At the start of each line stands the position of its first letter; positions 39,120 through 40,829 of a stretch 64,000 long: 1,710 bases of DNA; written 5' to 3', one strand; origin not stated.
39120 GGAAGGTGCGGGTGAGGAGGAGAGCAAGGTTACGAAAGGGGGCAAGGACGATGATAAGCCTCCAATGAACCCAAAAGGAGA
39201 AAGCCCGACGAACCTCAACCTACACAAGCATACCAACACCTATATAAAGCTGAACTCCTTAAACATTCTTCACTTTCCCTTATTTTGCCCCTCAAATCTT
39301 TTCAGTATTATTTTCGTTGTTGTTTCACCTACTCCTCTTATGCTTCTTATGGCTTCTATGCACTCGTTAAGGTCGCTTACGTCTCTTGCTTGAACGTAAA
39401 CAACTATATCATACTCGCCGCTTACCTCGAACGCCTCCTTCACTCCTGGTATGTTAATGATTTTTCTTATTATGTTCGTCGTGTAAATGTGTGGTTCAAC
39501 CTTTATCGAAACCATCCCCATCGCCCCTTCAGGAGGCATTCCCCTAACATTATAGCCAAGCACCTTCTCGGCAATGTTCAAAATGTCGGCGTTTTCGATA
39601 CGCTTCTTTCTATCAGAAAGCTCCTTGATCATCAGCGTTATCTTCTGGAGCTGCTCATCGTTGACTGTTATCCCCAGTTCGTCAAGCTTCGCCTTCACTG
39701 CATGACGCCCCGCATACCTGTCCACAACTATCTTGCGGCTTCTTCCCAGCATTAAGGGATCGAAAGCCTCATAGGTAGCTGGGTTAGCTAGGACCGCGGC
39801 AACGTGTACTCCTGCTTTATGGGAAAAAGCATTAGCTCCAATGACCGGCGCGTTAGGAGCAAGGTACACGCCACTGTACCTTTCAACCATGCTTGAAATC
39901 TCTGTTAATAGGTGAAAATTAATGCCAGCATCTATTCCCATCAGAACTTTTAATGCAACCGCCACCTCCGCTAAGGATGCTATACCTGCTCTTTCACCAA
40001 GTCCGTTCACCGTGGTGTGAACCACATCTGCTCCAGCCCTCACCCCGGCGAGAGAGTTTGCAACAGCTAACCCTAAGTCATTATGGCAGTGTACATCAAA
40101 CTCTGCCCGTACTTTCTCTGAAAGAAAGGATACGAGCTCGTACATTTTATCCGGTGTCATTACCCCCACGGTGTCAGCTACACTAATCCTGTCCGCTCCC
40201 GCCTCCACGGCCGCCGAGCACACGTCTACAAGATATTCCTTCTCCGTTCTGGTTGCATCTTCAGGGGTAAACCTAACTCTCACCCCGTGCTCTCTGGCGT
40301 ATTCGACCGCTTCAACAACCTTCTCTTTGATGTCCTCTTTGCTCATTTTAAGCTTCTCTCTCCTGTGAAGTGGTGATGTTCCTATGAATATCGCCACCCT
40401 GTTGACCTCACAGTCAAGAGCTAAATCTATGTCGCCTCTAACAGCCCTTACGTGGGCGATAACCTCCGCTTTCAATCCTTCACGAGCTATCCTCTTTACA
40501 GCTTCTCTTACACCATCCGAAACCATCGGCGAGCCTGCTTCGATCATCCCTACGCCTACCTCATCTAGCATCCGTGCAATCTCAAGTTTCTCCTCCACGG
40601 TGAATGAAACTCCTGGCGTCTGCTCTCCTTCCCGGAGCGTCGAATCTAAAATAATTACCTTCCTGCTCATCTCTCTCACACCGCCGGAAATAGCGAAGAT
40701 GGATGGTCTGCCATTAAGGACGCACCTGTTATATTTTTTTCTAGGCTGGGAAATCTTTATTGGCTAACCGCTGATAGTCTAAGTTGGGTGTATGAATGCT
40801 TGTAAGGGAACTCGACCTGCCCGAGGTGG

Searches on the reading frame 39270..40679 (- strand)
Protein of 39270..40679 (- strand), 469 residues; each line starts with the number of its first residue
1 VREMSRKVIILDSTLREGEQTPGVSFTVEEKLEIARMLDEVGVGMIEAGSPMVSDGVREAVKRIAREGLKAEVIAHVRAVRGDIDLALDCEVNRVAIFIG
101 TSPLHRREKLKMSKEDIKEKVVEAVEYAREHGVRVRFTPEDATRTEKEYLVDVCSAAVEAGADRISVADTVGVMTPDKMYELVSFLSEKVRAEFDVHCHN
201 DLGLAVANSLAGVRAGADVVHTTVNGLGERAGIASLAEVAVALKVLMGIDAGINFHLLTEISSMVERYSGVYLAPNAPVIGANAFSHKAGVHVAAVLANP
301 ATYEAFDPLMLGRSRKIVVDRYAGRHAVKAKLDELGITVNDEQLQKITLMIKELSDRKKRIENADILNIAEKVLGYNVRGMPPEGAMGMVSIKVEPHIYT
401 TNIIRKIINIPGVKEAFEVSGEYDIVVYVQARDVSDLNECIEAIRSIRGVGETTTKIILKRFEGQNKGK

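Call 9: search_protein_families(library=pfam, proteins=[window:39270-40679:-], max_evalue=0.01)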
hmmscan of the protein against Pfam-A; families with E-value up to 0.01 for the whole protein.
window:39270-40679:- (469 aa): 4 families
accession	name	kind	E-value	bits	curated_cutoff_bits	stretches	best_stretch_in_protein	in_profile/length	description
PF00682.25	HMGL-like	-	7.1e-87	291.5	29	1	7-265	1-260/260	HMGL-like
PF22617.1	HCS_D2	-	5.7e-28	97.6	27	1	279-359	1-82/82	Homocitrate synthase post-HMGL domain-like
PF01037.27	AsnC_trans_reg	-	6.3e-16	58.5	25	1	390-460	1-72/73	Lrp/AsnC ligand binding domain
PF04055.27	Radical_SAM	-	0.0081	16.8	29.5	0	22-135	24-143/166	Radical SAM superfamily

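Call 21: find_encoding_contigs(protein=window:39270-40679:-, flank=3000, max_places=10)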
Protein window:39270-40679:- (469 aa): no gene with exactly this product is on record in the collection.

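Call 22: find_homologous_proteins(query=window:39270-40679:-, max_evalue=1e-50)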
Query window:39270-40679:- (469 aa): 7936 proteins with E <= 1e-50 among 8000 candidates; the best 120 are listed.
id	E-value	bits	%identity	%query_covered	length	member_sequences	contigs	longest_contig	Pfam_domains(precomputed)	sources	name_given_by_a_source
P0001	7.1e-294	992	99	99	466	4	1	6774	PF22617.2,PF00682.26,PF01037.29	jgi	-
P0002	2.5e-242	822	80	99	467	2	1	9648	PF22617.2,PF00682.26,PF01037.29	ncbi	-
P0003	6.4e-240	814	80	99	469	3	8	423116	PF22617.2,PF00682.26,PF01037.29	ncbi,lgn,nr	ncbi:MAG: homocitrate synthase [Candidatus Jordarchaeales archaeon]|nr:homocitrate synthase [Candida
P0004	2.2e-239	813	80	99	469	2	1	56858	PF22617.2,PF00682.26,PF01037.29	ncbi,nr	ncbi:MAG: homocitrate synthase [Candidatus Freyarchaeota archaeon]|nr:homocitrate synthase [Candidat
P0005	6.2e-239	811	79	99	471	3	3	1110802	PF22617.2,PF00682.26,PF01037.29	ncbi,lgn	ncbi:MAG: homocitrate synthase [Candidatus Jordarchaeales archaeon]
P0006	1.4e-234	797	78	99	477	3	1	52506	PF22617.2,PF00682.26,PF01037.29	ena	-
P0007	2.3e-221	753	73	98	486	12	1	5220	PF22617.2,PF00682.26,PF01037.29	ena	-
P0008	7.6e-218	742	71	98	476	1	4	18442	PF22617.2,PF00682.26,PF01037.29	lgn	-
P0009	1.2e-217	741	71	99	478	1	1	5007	PF22617.2,PF00682.26,PF01037.29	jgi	jgi:2-isopropylmalate synthase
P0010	1.0e-215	735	70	99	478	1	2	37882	PF22617.2,PF00682.26,PF01037.29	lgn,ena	-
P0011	1.5e-214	731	70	99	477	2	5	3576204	PF22617.2,PF00682.26,PF01037.29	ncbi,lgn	ncbi:MAG: homocitrate synthase [Candidatus Freyarchaeum deiterrae]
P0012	3.7e-213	726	69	99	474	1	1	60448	PF22617.2,PF00682.26,PF01037.29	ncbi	-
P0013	5.7e-213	726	70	99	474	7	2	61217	PF22617.2,PF00682.26,PF01037.29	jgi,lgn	jgi:2-isopropylmalate synthase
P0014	2.9e-212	723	69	99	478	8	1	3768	PF22617.2,PF00682.26,PF01037.29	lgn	-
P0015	1.2e-211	721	69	99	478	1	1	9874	PF22617.2,PF00682.26,PF01037.29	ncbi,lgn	-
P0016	2.1e-210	717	69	97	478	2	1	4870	PF22617.2,PF00682.26,PF01037.29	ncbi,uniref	ncbi:MAG: homocitrate synthase [Candidatus Jordarchaeum sp.]|uniref:homocitrate synthase n=1 Tax=Can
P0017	6.9e-158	544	54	99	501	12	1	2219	PF22617.2,PF00682.26,PF01037.29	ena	-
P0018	1.8e-156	539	56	97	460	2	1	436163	PF22617.2,PF00682.26,PF01037.29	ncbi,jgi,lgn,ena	-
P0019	1.9e-156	539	53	100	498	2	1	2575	PF22617.2,PF00682.26,PF01037.29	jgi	jgi:2-isopropylmalate synthase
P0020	1.1e-155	537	56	97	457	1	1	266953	PF22617.2,PF00682.26,PF01037.29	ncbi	-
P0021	2.0e-155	536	54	97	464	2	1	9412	PF22617.2,PF00682.26,PF01037.29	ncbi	-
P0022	2.4e-154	532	53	97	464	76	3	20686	PF22617.2,PF00682.26,PF01037.29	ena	-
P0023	4.3e-154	532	54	99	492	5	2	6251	PF22617.2,PF00682.26,PF01037.29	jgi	-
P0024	9.5e-154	530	54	99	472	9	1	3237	PF22617.2,PF00682.26,PF01037.29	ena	-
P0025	1.4e-152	527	51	97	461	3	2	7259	PF22617.2,PF00682.26,PF01037.29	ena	-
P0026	1.9e-152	526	52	97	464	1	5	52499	PF22617.2,PF00682.26,PF01037.29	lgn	-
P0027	1.9e-152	526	52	99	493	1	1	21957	PF22617.2,PF00682.26,PF01037.29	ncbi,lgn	ncbi:MAG: homocitrate synthase [Promethearchaeota archaeon]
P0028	2.4e-152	526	53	100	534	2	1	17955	PF22617.2,PF00682.26,PF01037.29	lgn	-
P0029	3.4e-152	525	52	99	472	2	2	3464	PF22617.2,PF00682.26,PF01037.29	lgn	-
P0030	3.5e-152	525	55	98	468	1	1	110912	PF22617.2,PF00682.26,PF22482.3,PF01037.29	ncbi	-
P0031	3.6e-152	525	54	99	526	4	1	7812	PF22617.2,PF00682.26,PF01037.29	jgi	jgi:2-isopropylmalate synthase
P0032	6.4e-152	524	56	99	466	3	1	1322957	PF22617.2,PF00682.26,PF01037.29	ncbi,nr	ncbi:MAG: homocitrate synthase [Candidatus Nezhaarchaeota archaeon]|nr:homocitrate synthase [Candida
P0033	1.6e-151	523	52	99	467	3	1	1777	PF22617.2,PF00682.26,PF01037.29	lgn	-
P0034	2.0e-151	523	54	99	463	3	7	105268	PF22617.2,PF00682.26,PF01037.29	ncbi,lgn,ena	-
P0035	2.1e-151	523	54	99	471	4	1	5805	PF22617.2,PF00682.26,PF01037.29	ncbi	ncbi:MAG: homocitrate synthase [Candidatus Nezhaarchaeales archaeon]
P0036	3.5e-151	522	55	97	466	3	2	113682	PF22617.2,PF00682.26,PF01037.29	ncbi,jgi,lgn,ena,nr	ncbi:MAG: homocitrate synthase [Thermoprotei archaeon]|nr:MAG: homocitrate synthase [Thermoprotei ar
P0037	1.0e-150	521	53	99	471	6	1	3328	PF22617.2,PF00682.26,PF01037.29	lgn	-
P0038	1.2e-150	520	52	99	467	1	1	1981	PF22617.2,PF00682.26,PF01037.29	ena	-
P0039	1.7e-150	520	53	99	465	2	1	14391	PF22617.2,PF00682.26,PF01037.29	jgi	jgi:2-isopropylmalate synthase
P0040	1.9e-150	520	55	97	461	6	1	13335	PF22617.2,PF00682.26,PF04055.28,PF01037.29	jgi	-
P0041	2.1e-150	519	51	99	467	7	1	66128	PF22617.2,PF00682.26,PF01037.29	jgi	-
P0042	2.3e-150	519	55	97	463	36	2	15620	PF22617.2,PF00682.26,PF01037.29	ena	-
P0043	2.7e-150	519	54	98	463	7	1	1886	PF22617.2,PF00682.26,PF01037.29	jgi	-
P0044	2.8e-150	519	53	99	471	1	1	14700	PF22617.2,PF00682.26,PF01037.29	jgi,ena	-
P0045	2.9e-150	519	54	99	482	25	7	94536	PF22617.2,PF00682.26,PF01037.29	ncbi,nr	ncbi:MAG: homocitrate synthase [Candidatus Methanomethylicaceae archaeon]|nr:homocitrate synthase [C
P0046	3.5e-150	519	52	99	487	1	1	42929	PF22617.2,PF00682.26,PF01037.29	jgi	jgi:homocitrate synthase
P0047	4.0e-150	519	53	99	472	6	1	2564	PF22617.2,PF00682.26,PF01037.29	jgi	-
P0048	1.2e-149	517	53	98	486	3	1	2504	PF22617.2,PF00682.26,PF01037.29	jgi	-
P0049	1.4e-149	517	54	98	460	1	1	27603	PF22617.2,PF00682.26,PF04055.28,PF01037.29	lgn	-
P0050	1.7e-149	517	52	97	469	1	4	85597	PF22617.2,PF00682.26,PF01037.29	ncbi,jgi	-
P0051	1.9e-149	516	51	97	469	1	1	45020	PF22617.2,PF00682.26,PF01037.29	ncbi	ncbi:MAG: homocitrate synthase [archaeon]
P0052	1.9e-149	516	53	99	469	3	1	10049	PF22617.2,PF00682.26,PF01037.29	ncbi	-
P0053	2.8e-149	516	54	99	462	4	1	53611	PF22617.2,PF00682.26,PF01037.29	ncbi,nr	ncbi:homocitrate synthase [Candidatus Bathyarchaeota archaeon RBG_16_48_13]|nr:MAG: homocitrate synt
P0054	2.8e-149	516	51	99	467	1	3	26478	PF22617.2,PF00682.26,PF01037.29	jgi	jgi:2-isopropylmalate synthase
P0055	2.9e-149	516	51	99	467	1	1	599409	PF22617.2,PF00682.26,PF01037.29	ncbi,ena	-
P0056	3.5e-149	515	51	99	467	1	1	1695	PF22617.2,PF00682.26,PF01037.29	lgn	-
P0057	4.1e-149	515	52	98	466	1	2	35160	PF22617.2,PF00682.26,PF01037.29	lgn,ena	-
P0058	5.9e-149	515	53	99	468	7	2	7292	PF22617.2,PF00682.26,PF01037.29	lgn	-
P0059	1.2e-148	514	53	97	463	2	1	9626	PF22617.2,PF00682.26,PF01037.29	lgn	-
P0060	2.5e-148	513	52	99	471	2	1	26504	PF22617.2,PF00682.26,PF01037.29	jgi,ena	-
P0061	4.7e-148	512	53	97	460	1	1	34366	PF22617.2,PF00682.26,PF01037.29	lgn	-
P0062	4.8e-148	512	52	99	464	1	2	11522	PF22617.2,PF00682.26,PF01037.29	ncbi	ncbi:MAG: homocitrate synthase [Candidatus Bathyarchaeia archaeon]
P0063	5.3e-148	512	55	97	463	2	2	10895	PF22617.2,PF00682.26,PF01037.29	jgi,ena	-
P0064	5.8e-148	511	53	98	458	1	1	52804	PF22617.2,PF00682.26,PF01037.29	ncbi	-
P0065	2.8e-147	509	52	98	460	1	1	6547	PF22617.2,PF00682.26,PF01037.29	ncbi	-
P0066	5.9e-147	508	54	98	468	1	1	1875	PF22617.2,PF00682.26,PF01037.29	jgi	jgi:2-isopropylmalate synthase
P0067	6.0e-147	508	52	99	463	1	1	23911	PF22617.2,PF00682.26,PF01037.29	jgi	jgi:2-isopropylmalate synthase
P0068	1.6e-146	507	52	98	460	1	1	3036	PF22617.2,PF00682.26,PF01037.29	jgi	-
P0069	2.3e-146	506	52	99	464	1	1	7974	PF22617.2,PF00682.26,PF01037.29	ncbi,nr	ncbi:homocitrate synthase [Candidatus Bathyarchaeota archaeon]|nr:homocitrate synthase [Candidatus B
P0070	3.0e-146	506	50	98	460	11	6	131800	PF22617.2,PF00682.26,PF01037.29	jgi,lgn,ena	-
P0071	3.7e-146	506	48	99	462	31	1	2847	PF22617.2,PF00682.26,PF01037.29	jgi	-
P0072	5.7e-146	505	52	99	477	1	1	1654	PF22617.2,PF00682.26,PF01037.29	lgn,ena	-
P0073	6.2e-146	505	50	97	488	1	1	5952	PF22617.2,PF00682.26,PF01037.29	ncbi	-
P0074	1.2e-145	504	50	97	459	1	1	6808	PF22617.2,PF00682.26,PF22482.3,PF01037.29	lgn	-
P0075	1.3e-145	504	51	99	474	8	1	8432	PF22617.2,PF00682.26,PF01037.29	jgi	jgi:2-isopropylmalate synthase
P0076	1.8e-145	503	52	99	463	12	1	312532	PF22617.2,PF00682.26,PF01037.29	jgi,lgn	jgi:2-isopropylmalate synthase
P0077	2.4e-145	503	53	98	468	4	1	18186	PF22617.2,PF00682.26,PF22482.3,PF01037.29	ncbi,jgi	-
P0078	3.1e-145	502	51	98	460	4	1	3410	PF22617.2,PF00682.26,PF04055.28,PF01037.29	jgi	-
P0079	3.8e-145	502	52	96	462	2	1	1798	PF22617.2,PF00682.26,PF22482.3,PF01037.29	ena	-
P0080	1.1e-144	501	52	97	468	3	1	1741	PF22617.2,PF00682.26,PF01037.29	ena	-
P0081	1.4e-144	500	52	98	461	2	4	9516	PF22617.2,PF00682.26,PF22482.3,PF01037.29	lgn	-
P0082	1.8e-144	500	50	98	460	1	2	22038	PF22617.2,PF00682.26,PF04055.28,PF01037.29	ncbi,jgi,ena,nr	ncbi:2-isopropylmalate synthase [miscellaneous Crenarchaeota group archaeon SMTZ-80]|nr:MAG: 2-isopr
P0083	1.8e-144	500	52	97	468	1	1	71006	PF22617.2,PF00682.26,PF22482.3,PF01037.29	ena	-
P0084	3.1e-144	499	51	99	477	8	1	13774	PF22617.2,PF00682.26,PF01037.29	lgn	-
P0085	4.0e-144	499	49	98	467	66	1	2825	PF22617.2,PF00682.26,PF01037.29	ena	-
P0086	4.5e-144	499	52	97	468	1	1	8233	PF22617.2,PF00682.26,PF01037.29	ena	-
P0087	6.0e-144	498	53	97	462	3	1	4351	PF22617.2,PF00682.26,PF01037.29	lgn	-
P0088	7.0e-144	498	54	97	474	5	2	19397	PF22617.2,PF00682.26,PF01037.29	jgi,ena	-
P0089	1.0e-143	497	54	98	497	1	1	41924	PF22617.2,PF00682.26,PF01037.29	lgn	-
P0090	1.1e-143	497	52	97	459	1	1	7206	PF22617.2,PF00682.26,PF22482.3,PF01037.29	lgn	-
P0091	1.6e-143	497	51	98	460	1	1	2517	PF22617.2,PF00682.26,PF01037.29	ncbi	-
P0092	2.1e-143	496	51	97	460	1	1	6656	PF22617.2,PF00682.26,PF22482.3,PF01037.29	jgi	jgi:2-isopropylmalate synthase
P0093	2.1e-143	496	54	98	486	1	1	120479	PF22617.2,PF00682.26,PF01037.29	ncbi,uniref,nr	ncbi:2-isopropylmalate synthase [Pyrodictium occultum]|uniref:Homocitrate synthase n=1 Tax=Pyrodicti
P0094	2.2e-143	496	52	96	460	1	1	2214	PF22617.2,PF00682.26,PF01037.29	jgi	jgi:2-isopropylmalate synthase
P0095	2.3e-143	496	52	97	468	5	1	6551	PF22617.2,PF00682.26,PF01037.29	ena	-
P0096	2.3e-143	496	54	98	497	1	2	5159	PF22617.2,PF00682.26,PF01037.29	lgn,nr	nr:homocitrate synthase [Pyrodictium occultum]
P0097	2.4e-143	496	50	97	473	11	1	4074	PF22617.2,PF00682.26,PF22482.3,PF01037.29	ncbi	-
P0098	2.5e-143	496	51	98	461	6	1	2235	PF22617.2,PF00682.26,PF01037.29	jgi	-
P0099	2.7e-143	496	51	98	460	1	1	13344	PF22617.2,PF00682.26,PF01037.29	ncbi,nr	ncbi:MAG: Lrp/AsnC ligand binding domain-containing protein [Chloroflexi bacterium]|nr:Lrp/AsnC liga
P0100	2.9e-143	496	52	98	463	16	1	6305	PF22617.2,PF00682.26,PF01037.29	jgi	jgi:2-isopropylmalate synthase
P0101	3.8e-143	496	51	98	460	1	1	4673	PF22617.2,PF00682.26,PF01037.29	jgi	jgi:2-isopropylmalate synthase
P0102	3.9e-143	496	52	97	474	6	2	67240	PF22617.2,PF00682.26,PF01037.29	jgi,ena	-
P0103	4.1e-143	495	51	96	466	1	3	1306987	PF22617.2,PF00682.26,PF01037.29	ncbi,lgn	ncbi:MAG TPA: Lrp/AsnC ligand binding domain-containing protein [Anaerolineaceae bacterium]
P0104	5.2e-143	495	51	97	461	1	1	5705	PF22617.2,PF00682.26,PF01037.29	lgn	-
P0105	5.4e-143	495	53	99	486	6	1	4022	PF22617.2,PF00682.26,PF22482.3,PF01037.29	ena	-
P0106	6.2e-143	495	50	98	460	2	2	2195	PF22617.2,PF00682.26,PF01037.29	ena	-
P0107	7.3e-143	495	50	97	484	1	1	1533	PF22617.2,PF00682.26,PF01037.29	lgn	-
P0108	7.5e-143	495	51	97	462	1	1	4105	PF22617.2,PF00682.26,PF01037.29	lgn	-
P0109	9.4e-143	494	51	97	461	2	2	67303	PF22617.2,PF00682.26,PF01037.29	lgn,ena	-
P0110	1.5e-142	494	51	98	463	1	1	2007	PF22617.2,PF00682.26,PF01037.29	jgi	jgi:homocitrate synthase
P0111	1.7e-142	493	52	96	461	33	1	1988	PF22617.2,PF00682.26,PF01037.29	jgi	-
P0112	1.9e-142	493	52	97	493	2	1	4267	PF22617.2,PF00682.26,PF01037.29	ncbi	-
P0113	3.0e-142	493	51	97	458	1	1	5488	PF22617.2,PF00682.26,PF22482.3,PF01037.29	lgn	-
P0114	3.0e-142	493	52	97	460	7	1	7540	PF22617.2,PF00682.26,PF01037.29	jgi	-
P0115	3.0e-142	493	51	99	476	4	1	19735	PF22617.2,PF00682.26,PF01037.29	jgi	jgi:2-isopropylmalate synthase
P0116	3.4e-142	492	52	97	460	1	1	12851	PF22617.2,PF00682.26,PF01037.29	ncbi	ncbi:MAG: homocitrate synthase [Candidatus Methanomethylicaceae archaeon]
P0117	3.5e-142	492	53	97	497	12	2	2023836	PF22617.2,PF00682.26,PF22482.3,PF01037.29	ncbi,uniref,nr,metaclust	ncbi:Homocitrate synthase [Pyrodictium delaneyi]|uniref:Homocitrate synthase n=1 Tax=Pyrodictium del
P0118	3.6e-142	492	51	97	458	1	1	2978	PF22617.2,PF00682.26,PF22482.3,PF01037.29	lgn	-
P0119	3.8e-142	492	51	98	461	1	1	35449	PF22617.2,PF00682.26,PF01037.29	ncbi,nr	ncbi:MAG: Lrp/AsnC ligand binding domain-containing protein [Chloroflexi bacterium]|nr:Lrp/AsnC liga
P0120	4.2e-142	492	51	96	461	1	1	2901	PF22617.2,PF00682.26,PF01037.29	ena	-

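Call 23: find_encoding_contigs(protein=P0001, flank=5000, max_places=6)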
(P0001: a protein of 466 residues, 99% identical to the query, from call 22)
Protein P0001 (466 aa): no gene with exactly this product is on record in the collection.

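Call 24: find_encoding_contigs(protein=P0006, flank=3000, max_places=4)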
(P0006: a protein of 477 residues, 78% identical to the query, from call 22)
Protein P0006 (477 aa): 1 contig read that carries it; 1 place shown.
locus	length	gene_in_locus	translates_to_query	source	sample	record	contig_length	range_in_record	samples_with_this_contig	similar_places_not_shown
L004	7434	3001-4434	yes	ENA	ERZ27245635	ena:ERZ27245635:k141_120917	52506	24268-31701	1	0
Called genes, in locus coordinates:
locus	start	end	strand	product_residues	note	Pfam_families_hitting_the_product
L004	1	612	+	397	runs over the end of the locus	PF02749:QRPTase_N, PF01729:QRPTase_C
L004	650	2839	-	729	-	PF04851:ResIII, PF00270:DEAD, PF22527:DEXQc_Suv3 (weak), PF00271:Helicase_C, PF21280:Helicase_dom4_arc, PF14520:HHH_5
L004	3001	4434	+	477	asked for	PF00682:HMGL-like, PF22617:HCS_D2, PF01037:AsnC_trans_reg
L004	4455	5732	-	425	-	PF06745:ATPase (weak), PF23442:DUF7125 (faint), PF02830:V4R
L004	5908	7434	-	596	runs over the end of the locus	PF02874:ATP-synt_ab_N, PF16886:ATP-synt_ab_Xtn, PF00006:ATP-synt_ab, PF22919:ATP-synt_VA_C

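Call 25: find_encoding_contigs(protein=P0005, flank=3000, max_places=4)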
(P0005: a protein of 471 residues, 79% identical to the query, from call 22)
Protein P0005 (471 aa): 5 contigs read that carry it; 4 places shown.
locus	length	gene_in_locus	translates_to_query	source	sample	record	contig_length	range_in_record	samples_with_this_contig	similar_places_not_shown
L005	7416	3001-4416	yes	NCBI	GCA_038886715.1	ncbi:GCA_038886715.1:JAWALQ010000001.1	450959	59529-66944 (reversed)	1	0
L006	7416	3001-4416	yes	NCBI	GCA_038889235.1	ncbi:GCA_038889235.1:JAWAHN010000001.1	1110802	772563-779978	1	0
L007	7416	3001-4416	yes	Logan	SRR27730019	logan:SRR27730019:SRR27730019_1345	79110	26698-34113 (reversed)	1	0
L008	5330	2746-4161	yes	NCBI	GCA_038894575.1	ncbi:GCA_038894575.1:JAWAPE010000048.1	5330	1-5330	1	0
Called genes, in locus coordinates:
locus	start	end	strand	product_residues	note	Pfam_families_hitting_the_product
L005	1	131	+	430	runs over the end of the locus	PF00682:HMGL-like, PF22617:HCS_D2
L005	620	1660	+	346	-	PF00850:Hist_deacetyl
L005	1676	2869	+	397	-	PF02749:QRPTase_N, PF01729:QRPTase_C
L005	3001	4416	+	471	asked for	PF00682:HMGL-like, PF22617:HCS_D2, PF01037:AsnC_trans_reg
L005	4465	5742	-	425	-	PF06745:ATPase (weak), PF23442:DUF7125 (faint), PF02830:V4R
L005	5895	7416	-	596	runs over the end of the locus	PF02874:ATP-synt_ab_N, PF16886:ATP-synt_ab_Xtn, PF00006:ATP-synt_ab, PF22919:ATP-synt_VA_C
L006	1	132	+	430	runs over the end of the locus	PF00682:HMGL-like, PF22617:HCS_D2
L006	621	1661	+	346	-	PF00850:Hist_deacetyl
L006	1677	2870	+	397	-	PF02749:QRPTase_N, PF01729:QRPTase_C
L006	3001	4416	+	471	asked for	PF00682:HMGL-like, PF22617:HCS_D2, PF01037:AsnC_trans_reg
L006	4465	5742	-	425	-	PF06745:ATPase (weak), PF23442:DUF7125 (faint), PF02830:V4R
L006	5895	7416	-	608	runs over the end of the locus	PF02874:ATP-synt_ab_N, PF16886:ATP-synt_ab_Xtn, PF00006:ATP-synt_ab, PF22919:ATP-synt_VA_C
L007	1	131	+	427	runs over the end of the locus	PF00682:HMGL-like, PF22617:HCS_D2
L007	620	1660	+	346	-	PF00850:Hist_deacetyl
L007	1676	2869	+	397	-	PF02749:QRPTase_N, PF01729:QRPTase_C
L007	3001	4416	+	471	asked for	PF00682:HMGL-like, PF22617:HCS_D2, PF01037:AsnC_trans_reg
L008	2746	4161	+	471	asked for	PF00682:HMGL-like, PF22617:HCS_D2, PF01037:AsnC_trans_reg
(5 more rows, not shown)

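Call 29: find_related_loci(query=window:39270-40679:-, collection=metagenome_contigs, flank=5000)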
Query window:39270-40679:- (469 aa) in metagenome_contigs; peptide patterns used: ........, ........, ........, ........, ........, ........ (x = any residue, [..] = any of these).
300 stretches matched a pattern; 4 encode a relative of the query (tblastn E <= 1e-3); 4 distinct loci.
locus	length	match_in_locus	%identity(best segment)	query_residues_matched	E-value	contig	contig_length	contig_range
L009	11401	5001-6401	78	2-467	0e+0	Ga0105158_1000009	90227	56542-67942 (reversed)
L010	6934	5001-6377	73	7-465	0e+0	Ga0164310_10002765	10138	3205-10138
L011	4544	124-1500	73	7-465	0e+0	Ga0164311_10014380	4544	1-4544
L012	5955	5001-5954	81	3-319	4e-175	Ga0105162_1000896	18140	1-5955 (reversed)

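Call 31: list_cluster_members(proteins=[P0001])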
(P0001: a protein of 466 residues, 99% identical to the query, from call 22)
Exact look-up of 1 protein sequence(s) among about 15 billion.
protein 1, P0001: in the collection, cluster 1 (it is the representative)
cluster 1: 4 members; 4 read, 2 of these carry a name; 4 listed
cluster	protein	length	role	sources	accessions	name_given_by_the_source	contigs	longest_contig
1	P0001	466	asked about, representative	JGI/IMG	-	-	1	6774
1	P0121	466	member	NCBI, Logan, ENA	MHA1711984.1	MAG: homocitrate synthase [Candidatus Freyarchaeota archaeon]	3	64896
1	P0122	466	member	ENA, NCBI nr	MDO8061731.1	homocitrate synthase [Candidatus Freyrarchaeum guaymaensis]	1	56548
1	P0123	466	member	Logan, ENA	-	-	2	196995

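Call 32: find_encoding_contigs(protein=P0121, flank=3000, max_places=6)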
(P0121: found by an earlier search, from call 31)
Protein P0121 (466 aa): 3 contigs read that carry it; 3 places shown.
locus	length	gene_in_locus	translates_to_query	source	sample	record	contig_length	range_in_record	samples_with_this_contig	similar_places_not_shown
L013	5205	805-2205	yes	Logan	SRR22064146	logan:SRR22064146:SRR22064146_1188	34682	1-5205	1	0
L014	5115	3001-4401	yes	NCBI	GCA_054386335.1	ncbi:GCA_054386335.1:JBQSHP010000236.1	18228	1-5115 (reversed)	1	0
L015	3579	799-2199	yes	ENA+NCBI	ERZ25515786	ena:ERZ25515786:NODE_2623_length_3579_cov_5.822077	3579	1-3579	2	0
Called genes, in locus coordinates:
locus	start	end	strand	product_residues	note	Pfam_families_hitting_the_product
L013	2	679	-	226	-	?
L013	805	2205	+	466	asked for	PF00682:HMGL-like, PF22617:HCS_D2, PF01037:AsnC_trans_reg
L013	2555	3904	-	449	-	PF05625:PAXNEB (faint), PF06745:ATPase (faint), PF02830:V4R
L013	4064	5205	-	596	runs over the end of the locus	PF02874:ATP-synt_ab_N, PF16886:ATP-synt_ab_Xtn, PF00006:ATP-synt_ab, PF22919:ATP-synt_VA_C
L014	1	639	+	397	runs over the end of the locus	PF02749:QRPTase_N, PF01729:QRPTase_C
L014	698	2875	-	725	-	PF04851:ResIII, PF00270:DEAD, PF22527:DEXQc_Suv3, PF00271:Helicase_C, PF21280:Helicase_dom4_arc, PF14520:HHH_5 (weak)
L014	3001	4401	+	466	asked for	PF00682:HMGL-like, PF22617:HCS_D2, PF01037:AsnC_trans_reg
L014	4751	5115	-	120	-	PF02830:V4R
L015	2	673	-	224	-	?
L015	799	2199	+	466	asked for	PF00682:HMGL-like, PF22617:HCS_D2, PF01037:AsnC_trans_reg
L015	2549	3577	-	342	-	?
